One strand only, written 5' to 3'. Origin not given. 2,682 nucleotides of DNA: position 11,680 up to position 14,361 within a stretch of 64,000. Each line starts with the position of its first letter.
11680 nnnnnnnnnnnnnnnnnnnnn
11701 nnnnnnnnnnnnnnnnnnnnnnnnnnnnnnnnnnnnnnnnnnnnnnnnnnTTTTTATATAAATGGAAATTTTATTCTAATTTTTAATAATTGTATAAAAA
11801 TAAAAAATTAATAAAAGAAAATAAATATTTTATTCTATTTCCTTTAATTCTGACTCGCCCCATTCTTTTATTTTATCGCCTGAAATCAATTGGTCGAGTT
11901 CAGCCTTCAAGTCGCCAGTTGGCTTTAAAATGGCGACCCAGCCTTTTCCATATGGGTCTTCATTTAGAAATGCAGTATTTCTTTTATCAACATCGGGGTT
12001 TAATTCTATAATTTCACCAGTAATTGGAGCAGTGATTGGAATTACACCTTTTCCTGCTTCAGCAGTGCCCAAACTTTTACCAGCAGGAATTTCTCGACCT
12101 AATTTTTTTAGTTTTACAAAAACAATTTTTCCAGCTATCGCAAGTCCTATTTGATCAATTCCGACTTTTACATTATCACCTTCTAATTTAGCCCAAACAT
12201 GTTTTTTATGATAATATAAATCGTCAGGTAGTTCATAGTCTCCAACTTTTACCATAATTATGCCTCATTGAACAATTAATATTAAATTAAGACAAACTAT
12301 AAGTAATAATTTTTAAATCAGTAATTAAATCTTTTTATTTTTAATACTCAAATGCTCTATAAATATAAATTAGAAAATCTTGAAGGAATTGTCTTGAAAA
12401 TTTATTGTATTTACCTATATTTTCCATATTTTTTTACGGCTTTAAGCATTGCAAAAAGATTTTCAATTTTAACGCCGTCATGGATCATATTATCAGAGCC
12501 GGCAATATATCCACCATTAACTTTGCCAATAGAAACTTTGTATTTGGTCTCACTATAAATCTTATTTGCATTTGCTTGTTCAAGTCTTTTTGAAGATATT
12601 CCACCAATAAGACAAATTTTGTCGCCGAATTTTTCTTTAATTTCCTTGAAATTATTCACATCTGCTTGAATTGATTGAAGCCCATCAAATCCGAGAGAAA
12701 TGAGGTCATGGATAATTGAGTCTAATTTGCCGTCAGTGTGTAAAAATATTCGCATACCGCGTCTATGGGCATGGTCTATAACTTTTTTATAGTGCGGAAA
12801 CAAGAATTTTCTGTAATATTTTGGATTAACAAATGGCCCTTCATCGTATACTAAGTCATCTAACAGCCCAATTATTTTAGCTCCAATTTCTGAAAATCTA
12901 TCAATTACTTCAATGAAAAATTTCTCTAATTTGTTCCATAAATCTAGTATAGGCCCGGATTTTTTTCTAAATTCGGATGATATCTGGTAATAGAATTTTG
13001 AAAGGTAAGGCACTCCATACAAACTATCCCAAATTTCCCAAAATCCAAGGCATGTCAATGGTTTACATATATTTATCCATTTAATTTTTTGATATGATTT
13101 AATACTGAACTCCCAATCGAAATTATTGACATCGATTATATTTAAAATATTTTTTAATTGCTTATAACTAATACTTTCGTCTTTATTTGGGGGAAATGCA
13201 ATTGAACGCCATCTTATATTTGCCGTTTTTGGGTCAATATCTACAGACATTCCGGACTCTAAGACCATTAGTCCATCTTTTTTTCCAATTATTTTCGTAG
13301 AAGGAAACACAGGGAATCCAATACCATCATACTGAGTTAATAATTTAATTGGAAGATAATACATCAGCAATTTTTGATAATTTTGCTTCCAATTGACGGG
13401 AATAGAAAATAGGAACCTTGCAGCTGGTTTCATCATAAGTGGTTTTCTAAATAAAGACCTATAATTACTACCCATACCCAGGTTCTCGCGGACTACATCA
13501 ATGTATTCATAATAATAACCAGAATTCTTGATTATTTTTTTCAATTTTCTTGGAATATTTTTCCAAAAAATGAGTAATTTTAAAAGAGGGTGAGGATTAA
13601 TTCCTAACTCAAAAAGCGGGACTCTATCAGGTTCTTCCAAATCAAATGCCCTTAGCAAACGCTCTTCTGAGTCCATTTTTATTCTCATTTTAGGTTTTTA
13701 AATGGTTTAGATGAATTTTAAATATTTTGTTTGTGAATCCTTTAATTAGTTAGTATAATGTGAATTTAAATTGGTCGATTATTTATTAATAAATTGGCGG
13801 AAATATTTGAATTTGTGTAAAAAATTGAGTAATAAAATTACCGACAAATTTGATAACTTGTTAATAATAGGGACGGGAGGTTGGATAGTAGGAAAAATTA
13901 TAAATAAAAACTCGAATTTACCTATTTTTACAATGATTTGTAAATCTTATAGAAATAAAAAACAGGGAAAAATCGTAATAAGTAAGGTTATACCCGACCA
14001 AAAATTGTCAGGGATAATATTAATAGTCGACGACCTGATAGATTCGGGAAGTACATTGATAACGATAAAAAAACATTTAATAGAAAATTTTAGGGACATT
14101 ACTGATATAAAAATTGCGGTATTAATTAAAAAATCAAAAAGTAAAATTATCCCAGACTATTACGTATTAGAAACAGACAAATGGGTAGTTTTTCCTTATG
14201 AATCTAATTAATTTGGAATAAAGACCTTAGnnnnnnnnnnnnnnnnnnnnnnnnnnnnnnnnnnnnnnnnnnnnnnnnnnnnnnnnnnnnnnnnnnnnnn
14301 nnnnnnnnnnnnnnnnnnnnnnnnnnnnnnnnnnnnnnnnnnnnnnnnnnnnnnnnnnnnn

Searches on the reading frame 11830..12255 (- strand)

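Call 72: search_protein_families(library=pfam, proteins=[window:11830-12255:-], max_evalue=0.00001)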
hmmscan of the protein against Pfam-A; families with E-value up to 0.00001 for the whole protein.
window:11830-12255:- (141 aa): 1 family
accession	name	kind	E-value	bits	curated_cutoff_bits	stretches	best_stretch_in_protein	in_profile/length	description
PF01597.25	GCV_H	-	9.3e-29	100.3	22.2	1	13-132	1-118/122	Glycine cleavage H-protein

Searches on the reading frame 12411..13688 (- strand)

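Call 72: search_protein_families(library=pfam, proteins=[window:12411-13688:-], max_evalue=0.00001)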
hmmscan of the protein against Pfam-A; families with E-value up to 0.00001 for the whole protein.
window:12411-13688:- (425 aa): 1 family
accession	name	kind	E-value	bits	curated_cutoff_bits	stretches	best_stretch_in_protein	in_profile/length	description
PF01208.23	URO-D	-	8.5e-19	68.2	23.9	1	238-421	167-346/346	Uroporphyrinogen decarboxylase (URO-D)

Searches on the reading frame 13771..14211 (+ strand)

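Call 72: search_protein_families(library=pfam, proteins=[window:13771-14211:+], max_evalue=0.00001)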
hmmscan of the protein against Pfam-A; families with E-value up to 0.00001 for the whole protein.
window:13771-14211:+ (146 aa): 1 family
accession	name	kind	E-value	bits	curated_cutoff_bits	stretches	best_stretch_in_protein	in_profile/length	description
PF00156.33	Pribosyltran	-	9.1e-12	45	26.3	1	15-142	14-150/158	Phosphoribosyl transferase domain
